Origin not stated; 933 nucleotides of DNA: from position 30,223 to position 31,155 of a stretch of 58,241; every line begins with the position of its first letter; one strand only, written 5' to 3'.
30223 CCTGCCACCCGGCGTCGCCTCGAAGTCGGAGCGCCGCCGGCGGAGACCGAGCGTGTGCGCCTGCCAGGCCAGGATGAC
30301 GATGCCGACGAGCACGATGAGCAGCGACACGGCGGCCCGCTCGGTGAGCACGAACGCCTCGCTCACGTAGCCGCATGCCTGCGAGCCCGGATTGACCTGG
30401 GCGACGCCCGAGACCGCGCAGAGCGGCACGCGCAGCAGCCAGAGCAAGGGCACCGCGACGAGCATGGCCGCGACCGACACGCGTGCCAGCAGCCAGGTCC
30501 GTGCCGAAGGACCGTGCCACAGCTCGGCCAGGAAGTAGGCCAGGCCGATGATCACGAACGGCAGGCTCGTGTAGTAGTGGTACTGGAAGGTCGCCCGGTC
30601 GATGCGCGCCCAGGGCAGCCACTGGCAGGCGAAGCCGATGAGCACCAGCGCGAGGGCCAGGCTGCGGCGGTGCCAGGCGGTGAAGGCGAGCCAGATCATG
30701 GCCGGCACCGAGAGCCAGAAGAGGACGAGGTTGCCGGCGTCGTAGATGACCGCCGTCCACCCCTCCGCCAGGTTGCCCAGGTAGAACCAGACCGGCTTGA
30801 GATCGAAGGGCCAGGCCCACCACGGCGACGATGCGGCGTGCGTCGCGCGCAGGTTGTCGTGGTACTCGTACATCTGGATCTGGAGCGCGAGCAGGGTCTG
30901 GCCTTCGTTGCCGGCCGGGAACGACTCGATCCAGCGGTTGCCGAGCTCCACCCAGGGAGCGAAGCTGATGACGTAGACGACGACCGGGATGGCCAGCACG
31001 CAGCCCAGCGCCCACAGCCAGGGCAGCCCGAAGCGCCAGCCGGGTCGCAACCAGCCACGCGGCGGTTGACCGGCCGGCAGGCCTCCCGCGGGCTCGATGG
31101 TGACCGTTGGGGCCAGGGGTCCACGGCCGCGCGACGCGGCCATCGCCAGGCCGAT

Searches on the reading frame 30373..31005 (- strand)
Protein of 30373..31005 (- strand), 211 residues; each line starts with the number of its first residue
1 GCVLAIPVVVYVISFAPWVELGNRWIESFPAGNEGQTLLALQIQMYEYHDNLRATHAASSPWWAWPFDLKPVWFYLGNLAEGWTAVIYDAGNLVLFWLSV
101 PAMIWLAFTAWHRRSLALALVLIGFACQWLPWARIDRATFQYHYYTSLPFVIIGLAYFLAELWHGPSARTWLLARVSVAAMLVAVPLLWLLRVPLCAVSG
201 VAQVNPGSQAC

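Call 83: search_solved_structures(query=A7, max_evalue=0.01, show_alignments=3)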
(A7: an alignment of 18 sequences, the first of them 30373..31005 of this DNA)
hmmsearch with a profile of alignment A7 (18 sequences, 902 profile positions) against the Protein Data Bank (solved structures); distinct sequences matched with E-value up to 0.01: 3.
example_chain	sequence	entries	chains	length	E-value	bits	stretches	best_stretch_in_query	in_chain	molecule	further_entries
9e61_A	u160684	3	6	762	0.00028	22.4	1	515-583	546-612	Dolichyl-phosphate-mannose--protein mannosyltransferase 4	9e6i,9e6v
9i5k_A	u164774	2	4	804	0.00043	21.8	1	515-580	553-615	Dolichyl-phosphate-mannose--protein mannosyltransferase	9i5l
6p25_A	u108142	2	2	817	0.00068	21.1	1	197-306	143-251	Dolichyl-phosphate-mannose--protein mannosyltransferase 1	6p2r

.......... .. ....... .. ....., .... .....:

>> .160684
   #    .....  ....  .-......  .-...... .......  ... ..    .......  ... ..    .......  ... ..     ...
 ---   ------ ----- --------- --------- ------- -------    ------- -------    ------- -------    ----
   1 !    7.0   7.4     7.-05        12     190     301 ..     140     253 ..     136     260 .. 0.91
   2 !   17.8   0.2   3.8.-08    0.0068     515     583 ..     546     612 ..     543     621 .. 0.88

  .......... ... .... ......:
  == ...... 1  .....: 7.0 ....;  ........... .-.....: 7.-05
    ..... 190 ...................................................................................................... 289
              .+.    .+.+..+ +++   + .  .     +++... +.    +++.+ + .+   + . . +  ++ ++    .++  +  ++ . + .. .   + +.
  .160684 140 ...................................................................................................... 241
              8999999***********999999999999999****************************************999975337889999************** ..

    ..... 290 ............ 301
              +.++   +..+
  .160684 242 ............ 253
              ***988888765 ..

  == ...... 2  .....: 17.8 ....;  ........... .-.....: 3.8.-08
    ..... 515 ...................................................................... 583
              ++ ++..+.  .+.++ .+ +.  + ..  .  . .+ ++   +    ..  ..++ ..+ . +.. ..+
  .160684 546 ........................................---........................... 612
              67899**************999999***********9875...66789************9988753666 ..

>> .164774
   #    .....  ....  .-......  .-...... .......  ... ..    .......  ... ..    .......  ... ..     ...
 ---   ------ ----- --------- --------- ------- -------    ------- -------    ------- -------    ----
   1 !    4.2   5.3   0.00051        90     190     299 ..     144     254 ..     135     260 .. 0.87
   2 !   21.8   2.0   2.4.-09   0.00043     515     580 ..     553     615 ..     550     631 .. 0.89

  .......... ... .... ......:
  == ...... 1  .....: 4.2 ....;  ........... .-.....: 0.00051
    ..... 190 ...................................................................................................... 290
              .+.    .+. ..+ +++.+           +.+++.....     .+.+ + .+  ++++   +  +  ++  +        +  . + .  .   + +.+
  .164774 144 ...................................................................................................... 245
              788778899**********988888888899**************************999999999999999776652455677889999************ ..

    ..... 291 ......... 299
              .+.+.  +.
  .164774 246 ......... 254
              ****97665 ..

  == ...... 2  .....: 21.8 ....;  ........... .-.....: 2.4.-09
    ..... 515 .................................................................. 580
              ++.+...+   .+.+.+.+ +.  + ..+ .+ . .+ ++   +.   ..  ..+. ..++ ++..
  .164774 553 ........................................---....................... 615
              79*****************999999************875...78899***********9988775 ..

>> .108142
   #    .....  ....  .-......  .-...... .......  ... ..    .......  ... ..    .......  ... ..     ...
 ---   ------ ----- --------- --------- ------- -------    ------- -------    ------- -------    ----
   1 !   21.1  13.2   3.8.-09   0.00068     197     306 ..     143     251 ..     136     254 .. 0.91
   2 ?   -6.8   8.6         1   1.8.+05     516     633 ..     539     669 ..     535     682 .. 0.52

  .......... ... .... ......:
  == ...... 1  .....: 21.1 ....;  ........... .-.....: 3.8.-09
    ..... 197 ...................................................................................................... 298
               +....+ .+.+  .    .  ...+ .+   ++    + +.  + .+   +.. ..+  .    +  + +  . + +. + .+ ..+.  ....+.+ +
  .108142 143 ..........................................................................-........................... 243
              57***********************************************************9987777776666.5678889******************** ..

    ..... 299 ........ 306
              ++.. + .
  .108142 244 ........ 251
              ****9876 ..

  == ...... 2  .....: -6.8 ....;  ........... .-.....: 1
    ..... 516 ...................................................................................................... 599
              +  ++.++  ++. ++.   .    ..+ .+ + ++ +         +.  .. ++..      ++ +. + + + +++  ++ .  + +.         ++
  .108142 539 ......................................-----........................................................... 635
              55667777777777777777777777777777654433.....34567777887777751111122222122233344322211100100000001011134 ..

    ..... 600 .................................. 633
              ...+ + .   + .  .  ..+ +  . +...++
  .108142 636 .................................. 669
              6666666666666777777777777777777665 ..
